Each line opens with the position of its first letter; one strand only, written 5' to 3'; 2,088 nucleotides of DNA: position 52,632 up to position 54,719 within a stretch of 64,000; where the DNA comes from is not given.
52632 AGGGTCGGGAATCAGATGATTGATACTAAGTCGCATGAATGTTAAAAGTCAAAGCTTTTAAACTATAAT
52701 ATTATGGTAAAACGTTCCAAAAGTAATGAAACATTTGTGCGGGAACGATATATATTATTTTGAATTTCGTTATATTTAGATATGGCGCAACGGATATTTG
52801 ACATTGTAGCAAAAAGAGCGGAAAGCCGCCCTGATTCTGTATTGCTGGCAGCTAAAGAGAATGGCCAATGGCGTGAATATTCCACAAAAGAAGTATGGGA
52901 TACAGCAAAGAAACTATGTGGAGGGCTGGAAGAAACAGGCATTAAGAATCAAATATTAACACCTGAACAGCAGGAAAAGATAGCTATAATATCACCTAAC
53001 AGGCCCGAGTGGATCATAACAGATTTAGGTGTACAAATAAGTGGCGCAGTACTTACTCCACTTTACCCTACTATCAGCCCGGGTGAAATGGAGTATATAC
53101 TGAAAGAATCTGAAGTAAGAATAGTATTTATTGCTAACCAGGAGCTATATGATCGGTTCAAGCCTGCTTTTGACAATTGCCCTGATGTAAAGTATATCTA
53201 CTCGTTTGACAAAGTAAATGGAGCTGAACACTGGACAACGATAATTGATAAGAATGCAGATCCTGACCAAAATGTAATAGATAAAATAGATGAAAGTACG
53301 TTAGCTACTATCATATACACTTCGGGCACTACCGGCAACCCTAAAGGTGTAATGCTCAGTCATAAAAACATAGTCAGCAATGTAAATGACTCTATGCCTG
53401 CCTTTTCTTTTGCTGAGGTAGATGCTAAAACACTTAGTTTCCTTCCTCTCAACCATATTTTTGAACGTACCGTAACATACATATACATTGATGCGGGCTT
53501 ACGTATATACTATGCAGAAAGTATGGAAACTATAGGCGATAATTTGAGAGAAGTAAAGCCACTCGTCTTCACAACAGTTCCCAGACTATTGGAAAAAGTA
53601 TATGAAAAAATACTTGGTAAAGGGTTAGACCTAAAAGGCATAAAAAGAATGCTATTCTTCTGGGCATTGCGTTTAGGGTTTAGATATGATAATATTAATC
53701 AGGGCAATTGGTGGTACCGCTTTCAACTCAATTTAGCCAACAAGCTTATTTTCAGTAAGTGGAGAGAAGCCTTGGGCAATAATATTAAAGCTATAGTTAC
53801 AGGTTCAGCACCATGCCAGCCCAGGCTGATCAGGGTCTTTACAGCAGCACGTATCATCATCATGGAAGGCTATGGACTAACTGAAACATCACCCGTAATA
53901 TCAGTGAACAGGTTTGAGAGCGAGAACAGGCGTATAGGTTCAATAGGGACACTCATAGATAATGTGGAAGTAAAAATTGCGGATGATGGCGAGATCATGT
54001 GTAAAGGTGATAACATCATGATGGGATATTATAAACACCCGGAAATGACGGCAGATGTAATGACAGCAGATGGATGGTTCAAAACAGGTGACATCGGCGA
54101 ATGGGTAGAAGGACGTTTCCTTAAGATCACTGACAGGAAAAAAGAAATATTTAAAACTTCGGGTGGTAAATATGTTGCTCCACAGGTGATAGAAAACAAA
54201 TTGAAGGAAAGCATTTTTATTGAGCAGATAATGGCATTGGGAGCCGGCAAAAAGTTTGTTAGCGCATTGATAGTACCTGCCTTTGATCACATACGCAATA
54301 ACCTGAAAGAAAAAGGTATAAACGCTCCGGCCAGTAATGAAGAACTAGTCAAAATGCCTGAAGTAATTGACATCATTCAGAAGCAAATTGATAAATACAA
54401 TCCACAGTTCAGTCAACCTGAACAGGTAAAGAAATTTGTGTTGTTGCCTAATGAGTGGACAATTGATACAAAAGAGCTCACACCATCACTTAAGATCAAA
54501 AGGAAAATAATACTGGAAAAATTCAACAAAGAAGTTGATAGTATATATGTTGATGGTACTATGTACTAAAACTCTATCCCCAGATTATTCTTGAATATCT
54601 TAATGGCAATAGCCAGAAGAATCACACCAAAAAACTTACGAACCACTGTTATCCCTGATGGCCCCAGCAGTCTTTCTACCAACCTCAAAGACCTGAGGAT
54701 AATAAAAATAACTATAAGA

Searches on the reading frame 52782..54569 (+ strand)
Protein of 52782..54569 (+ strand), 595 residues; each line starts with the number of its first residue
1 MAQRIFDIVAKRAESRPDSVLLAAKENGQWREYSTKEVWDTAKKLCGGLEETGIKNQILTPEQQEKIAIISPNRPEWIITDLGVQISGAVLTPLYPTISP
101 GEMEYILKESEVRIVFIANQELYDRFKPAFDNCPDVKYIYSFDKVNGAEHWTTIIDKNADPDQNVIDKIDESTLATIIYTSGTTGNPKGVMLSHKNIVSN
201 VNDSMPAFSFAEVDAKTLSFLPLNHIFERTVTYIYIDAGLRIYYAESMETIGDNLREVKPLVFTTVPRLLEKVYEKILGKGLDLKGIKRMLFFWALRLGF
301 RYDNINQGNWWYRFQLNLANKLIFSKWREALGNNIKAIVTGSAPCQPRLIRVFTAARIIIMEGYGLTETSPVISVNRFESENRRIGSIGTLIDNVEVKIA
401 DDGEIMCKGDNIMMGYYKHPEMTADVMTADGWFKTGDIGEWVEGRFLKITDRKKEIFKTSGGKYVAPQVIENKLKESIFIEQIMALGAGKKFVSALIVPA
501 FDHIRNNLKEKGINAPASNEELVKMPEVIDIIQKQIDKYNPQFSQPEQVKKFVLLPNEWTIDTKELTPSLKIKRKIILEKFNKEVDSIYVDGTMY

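Call 86: search_protein_families(library=pfam, proteins=[L031:1-6123:+, L031:6157-6462:+, L031:6739-9615:+], max_evalue=0.01)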
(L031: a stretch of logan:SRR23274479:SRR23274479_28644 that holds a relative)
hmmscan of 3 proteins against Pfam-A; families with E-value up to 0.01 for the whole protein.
L031:1-6123:+ (2041 aa): 0 families

L031:6157-6462:+ (102 aa): 0 families

L031:6739-9615:+ (959 aa): 3 families
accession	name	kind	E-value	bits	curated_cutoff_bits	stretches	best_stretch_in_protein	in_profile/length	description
PF13573.12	SprB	-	8.8e-40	134.5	28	4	488-523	2-37/37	SprB repeat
PF13585.12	CHU_C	-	2.1e-14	53.8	27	1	873-956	2-85/86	CHU_C Type IX secretion signal domain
PF18962.6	Por_Secre_tail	-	0.00053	20.7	27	0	520-547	41-68/75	Secretion system C-terminal sorting domain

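Call 104: search_protein_families(library=pfam, proteins=[L031:5434-6123:+, L031:5146-5460:+], max_evalue=1)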
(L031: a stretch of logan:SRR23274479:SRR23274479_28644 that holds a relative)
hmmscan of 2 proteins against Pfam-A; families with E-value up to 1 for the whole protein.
L031:5434-6123:+ (230 aa): 4 families
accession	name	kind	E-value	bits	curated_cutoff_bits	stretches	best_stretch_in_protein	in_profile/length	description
PF12146.15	Hydrolase_4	-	0.013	15.2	27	1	75-123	60-107/239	Serine aminopeptidase, S33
PF01083.28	Cutinase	-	0.019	15.4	25.9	1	69-115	57-103/173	Cutinase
PF01764.32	Lipase_3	-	0.022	15.1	22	1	69-102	43-74/140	Lipase (class 3)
PF00561.26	Abhydrolase_1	-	0.044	13.9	25.8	1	75-216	53-178/245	alpha/beta hydrolase fold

L031:5146-5460:+ (105 aa): 0 families
